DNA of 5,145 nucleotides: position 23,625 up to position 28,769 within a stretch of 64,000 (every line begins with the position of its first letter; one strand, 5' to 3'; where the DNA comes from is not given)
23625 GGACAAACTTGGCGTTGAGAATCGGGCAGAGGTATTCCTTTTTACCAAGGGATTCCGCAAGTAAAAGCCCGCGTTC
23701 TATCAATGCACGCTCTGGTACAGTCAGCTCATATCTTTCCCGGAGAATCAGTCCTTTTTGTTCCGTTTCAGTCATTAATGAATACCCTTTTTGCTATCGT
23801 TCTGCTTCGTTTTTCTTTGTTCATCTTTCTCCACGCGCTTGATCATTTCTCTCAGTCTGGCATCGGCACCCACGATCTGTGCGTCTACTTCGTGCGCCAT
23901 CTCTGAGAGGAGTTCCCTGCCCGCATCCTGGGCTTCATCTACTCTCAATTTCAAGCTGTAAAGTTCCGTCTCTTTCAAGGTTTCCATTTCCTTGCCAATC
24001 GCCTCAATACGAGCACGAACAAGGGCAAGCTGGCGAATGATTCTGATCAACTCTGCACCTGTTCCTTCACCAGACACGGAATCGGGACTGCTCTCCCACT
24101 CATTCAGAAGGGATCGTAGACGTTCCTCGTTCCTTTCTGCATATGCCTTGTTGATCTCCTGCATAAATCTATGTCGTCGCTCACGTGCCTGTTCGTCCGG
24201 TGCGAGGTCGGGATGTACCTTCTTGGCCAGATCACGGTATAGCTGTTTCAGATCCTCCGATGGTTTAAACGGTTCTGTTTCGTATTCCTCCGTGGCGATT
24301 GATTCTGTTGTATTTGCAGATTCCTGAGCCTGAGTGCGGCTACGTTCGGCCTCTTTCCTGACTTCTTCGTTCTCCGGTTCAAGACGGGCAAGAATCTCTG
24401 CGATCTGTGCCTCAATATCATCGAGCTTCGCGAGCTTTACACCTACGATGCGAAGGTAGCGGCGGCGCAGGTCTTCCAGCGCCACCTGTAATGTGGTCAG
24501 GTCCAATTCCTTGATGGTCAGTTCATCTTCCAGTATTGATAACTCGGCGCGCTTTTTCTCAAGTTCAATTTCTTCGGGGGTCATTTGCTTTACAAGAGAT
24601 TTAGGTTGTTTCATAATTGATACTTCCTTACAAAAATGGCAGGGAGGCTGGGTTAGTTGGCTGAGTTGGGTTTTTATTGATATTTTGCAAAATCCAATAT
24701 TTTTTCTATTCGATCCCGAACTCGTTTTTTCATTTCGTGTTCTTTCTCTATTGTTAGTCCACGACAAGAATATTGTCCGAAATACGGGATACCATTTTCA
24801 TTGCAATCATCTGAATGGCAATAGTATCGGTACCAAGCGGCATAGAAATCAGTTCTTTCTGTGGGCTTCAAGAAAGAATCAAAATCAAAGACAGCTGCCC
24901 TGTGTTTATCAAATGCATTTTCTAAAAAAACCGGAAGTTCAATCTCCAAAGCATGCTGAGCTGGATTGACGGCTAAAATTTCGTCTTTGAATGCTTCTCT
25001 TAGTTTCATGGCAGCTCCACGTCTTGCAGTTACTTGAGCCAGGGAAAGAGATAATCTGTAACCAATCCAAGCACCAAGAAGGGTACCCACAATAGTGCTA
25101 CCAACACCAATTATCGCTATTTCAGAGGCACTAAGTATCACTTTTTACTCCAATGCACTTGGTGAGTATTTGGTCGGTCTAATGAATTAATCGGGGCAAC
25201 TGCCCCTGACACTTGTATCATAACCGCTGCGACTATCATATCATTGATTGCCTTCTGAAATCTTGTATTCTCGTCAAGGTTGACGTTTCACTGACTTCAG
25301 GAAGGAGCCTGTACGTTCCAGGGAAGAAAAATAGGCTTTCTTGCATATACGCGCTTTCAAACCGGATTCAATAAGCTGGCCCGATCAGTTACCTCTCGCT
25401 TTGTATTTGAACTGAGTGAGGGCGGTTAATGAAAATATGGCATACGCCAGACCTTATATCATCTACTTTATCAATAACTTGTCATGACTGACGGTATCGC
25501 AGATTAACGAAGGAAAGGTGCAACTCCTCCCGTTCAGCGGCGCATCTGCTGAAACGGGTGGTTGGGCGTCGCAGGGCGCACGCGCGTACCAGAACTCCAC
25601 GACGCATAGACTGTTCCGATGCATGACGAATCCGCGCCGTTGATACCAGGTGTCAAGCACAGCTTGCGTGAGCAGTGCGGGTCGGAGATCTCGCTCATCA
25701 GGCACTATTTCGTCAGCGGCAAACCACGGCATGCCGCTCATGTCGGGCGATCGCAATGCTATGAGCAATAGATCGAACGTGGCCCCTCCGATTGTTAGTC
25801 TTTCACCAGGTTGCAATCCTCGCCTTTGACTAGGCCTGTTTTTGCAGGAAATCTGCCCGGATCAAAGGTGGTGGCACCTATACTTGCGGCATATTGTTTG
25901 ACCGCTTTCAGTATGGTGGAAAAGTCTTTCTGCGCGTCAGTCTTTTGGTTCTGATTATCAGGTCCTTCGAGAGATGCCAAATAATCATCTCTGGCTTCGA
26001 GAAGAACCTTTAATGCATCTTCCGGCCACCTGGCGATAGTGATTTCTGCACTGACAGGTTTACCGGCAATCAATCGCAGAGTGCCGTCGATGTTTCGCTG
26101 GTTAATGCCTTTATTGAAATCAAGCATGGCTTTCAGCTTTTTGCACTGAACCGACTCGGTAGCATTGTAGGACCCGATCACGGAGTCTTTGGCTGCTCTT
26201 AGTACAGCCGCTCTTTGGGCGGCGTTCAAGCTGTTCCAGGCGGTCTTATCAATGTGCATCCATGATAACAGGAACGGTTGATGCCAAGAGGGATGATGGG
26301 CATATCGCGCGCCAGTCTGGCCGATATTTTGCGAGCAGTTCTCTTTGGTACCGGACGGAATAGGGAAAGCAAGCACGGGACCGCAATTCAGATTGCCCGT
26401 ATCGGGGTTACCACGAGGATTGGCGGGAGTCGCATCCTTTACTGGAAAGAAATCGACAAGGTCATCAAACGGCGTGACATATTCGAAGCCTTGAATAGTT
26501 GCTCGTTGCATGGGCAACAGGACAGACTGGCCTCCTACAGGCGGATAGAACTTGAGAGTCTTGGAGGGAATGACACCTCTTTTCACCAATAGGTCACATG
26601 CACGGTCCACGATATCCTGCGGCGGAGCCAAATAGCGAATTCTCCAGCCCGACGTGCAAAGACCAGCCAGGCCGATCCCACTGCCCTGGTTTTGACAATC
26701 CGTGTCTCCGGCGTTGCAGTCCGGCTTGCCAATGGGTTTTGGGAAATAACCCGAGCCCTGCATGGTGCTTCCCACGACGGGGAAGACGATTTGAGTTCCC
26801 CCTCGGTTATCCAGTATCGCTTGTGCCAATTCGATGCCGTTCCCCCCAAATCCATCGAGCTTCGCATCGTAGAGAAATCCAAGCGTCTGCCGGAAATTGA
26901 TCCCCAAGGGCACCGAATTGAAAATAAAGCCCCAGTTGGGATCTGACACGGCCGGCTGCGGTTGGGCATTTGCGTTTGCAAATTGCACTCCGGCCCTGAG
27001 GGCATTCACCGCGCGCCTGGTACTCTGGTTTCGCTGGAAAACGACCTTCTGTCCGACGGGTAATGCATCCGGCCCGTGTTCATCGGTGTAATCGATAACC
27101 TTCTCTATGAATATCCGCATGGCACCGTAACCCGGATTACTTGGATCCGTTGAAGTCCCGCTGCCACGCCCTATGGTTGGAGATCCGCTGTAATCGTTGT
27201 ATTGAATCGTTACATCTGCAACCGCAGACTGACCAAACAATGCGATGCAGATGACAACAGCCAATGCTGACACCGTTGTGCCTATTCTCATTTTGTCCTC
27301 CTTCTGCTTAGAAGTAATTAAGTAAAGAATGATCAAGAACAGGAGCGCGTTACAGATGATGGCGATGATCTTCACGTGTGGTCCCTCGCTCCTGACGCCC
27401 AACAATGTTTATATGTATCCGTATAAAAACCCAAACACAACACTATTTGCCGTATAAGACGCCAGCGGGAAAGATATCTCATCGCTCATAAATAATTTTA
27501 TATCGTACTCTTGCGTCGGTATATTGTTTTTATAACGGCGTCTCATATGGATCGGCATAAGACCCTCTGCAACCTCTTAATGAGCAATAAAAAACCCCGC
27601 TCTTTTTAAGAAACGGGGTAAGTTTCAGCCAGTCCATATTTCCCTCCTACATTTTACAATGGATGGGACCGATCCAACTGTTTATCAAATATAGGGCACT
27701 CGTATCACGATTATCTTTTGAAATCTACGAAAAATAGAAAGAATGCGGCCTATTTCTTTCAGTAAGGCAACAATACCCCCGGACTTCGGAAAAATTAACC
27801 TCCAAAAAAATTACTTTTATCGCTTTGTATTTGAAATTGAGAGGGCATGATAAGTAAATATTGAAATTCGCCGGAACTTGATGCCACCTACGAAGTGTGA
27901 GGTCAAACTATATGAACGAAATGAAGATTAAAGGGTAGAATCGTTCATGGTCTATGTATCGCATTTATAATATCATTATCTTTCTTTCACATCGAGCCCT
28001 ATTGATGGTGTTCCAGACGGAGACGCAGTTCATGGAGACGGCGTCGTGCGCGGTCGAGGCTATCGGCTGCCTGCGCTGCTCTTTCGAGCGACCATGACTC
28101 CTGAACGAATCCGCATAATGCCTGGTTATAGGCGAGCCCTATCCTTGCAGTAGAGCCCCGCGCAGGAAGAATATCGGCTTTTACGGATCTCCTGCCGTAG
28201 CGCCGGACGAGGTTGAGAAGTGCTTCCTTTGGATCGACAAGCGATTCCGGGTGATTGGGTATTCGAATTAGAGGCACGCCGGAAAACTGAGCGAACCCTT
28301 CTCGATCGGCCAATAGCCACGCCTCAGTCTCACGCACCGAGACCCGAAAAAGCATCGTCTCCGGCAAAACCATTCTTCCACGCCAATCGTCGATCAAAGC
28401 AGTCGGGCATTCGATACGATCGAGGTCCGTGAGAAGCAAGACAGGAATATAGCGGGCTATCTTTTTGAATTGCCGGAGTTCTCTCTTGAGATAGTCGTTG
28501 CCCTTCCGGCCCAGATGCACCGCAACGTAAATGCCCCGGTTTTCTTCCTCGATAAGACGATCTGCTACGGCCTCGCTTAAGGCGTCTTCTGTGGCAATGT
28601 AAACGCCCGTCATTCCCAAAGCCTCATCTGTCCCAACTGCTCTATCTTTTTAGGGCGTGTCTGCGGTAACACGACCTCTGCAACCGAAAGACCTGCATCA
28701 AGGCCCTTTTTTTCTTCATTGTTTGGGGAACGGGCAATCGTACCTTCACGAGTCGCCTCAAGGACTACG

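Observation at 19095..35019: Cassette-array-like accessory island: unrelated minus-strand gene modules bracketed by shared non-coding modules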

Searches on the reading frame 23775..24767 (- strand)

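Call 8: search_protein_families(library=pfam, proteins=[window:23775-24767:-], max_evalue=0.01)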
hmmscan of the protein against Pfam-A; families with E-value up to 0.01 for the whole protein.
window:23775-24767:- (330 aa): 1 family
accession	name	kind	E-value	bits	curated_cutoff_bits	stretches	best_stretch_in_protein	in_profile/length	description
PF00226.36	DnaJ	-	3.8e-06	27.3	27.8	1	170-210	14-51/63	DnaJ domain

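Call 47: search_protein_families(library=padloc, proteins=[window:23775-24767:-], max_evalue=0.001)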
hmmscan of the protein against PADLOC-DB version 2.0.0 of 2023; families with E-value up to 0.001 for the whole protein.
window:23775-24767:- (330 aa): 0 families

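Call 48: search_protein_families(library=ncbifam, proteins=[window:23775-24767:-], max_evalue=0.001)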
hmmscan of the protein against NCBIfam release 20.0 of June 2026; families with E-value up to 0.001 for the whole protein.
window:23775-24767:- (330 aa): 5 families
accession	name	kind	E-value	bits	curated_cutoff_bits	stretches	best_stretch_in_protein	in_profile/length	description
TIGR02349.1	DnaJ_bact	equivalog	3.1e-05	23.5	377.2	1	170-220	14-61/354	molecular chaperone DnaJ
NF010871.0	PRK14278.1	equivalog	3.6e-05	22.8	502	1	171-210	18-53/378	molecular chaperone DnaJ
NF008035.0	PRK10767.1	subfamily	0.00052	19.2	338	1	171-224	19-69/374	molecular chaperone DnaJ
NF010885.0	PRK14292.1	equivalog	0.00055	19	585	0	171-229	17-71/371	chaperone protein DnaJ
NF010874.0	PRK14281.1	equivalog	0.00076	18.7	619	0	171-215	18-59/397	chaperone protein DnaJ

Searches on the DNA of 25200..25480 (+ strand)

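Call 86: search_dna_similar(query=window:25200-25480:+, collection=plasmids, mode=distant, max_evalue=0.001, max_rows=10)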
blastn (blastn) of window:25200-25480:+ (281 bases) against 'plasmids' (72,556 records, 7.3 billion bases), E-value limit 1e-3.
No match.
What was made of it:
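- Tried and rejected: No plasmid match for E3 (call 86).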

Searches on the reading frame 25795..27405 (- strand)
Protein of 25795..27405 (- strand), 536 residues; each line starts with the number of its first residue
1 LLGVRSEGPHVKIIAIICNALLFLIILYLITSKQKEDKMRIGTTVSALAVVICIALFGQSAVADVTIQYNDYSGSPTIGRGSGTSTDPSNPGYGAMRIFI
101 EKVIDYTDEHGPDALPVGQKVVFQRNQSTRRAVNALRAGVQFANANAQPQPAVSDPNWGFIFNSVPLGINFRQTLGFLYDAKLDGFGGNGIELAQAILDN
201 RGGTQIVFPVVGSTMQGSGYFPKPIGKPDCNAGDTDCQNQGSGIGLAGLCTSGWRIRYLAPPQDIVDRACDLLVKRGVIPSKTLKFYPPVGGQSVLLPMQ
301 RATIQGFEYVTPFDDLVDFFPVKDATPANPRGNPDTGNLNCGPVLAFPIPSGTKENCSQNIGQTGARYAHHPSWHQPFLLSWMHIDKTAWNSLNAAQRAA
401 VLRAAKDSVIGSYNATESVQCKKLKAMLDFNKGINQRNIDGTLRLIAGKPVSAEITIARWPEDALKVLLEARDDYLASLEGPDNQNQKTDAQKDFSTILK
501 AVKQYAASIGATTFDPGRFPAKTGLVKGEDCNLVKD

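Call 8: search_protein_families(library=pfam, proteins=[window:25795-27405:-], max_evalue=0.01)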
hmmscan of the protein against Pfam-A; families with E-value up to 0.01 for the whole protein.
window:25795-27405:- (536 aa): 0 families

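Call 46: search_protein_families(library=pfam, proteins=[window:25795-27405:-], max_evalue=0.001)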
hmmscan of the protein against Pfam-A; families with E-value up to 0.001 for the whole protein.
window:25795-27405:- (536 aa): 0 families

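Call 47: search_protein_families(library=padloc, proteins=[window:25795-27405:-], max_evalue=0.001)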
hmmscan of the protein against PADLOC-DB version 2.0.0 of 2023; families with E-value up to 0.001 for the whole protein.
window:25795-27405:- (536 aa): 0 families

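Call 48: search_protein_families(library=ncbifam, proteins=[window:25795-27405:-], max_evalue=0.001)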
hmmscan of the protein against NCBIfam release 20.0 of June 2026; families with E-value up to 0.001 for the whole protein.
window:25795-27405:- (536 aa): 0 families

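Call 103: search_solved_structures(query=window:25795-27405:-, max_evalue=0.01)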
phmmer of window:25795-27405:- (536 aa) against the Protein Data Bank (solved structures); distinct sequences matched with E-value up to 0.01: 0.

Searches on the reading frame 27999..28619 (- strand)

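Call 8: search_protein_families(library=pfam, proteins=[window:27999-28619:-], max_evalue=0.01)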
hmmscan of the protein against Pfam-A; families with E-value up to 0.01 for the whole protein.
window:27999-28619:- (206 aa): 1 family
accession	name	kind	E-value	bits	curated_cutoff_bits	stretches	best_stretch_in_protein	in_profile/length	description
PF14103.11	DUF4276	-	4.6e-06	27.4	30.2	1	30-167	23-179/192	Domain of unknown function (DUF4276)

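Call 47: search_protein_families(library=padloc, proteins=[window:27999-28619:-], max_evalue=0.001)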
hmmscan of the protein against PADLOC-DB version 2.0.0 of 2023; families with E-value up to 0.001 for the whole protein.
window:27999-28619:- (206 aa): 8 families
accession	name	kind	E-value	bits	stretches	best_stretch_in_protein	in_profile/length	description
PDLC04194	HEC-01B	-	3.9e-60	201.1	1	3-202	1-201/204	-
PDLC04193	HEC-01B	-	8.2e-55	183.7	1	4-199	2-193/195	-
PDLC04197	HEC-01B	-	2.5e-38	129.7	1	6-198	3-189/192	-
PDLC04210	HEC-01B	-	1.1e-08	33.1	1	71-153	92-182/217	-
PDLC04191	HEC-01B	-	6.4e-07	27.5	1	44-167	51-169/192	-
PDLC04205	HEC-01B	-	1.4e-05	23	1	43-110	61-131/213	-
PDLC04206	HEC-01B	-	7.5e-05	20.6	1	44-149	61-173/219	-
PDLC04196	HEC-01B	-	0.00012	20.1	1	42-138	51-151/197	-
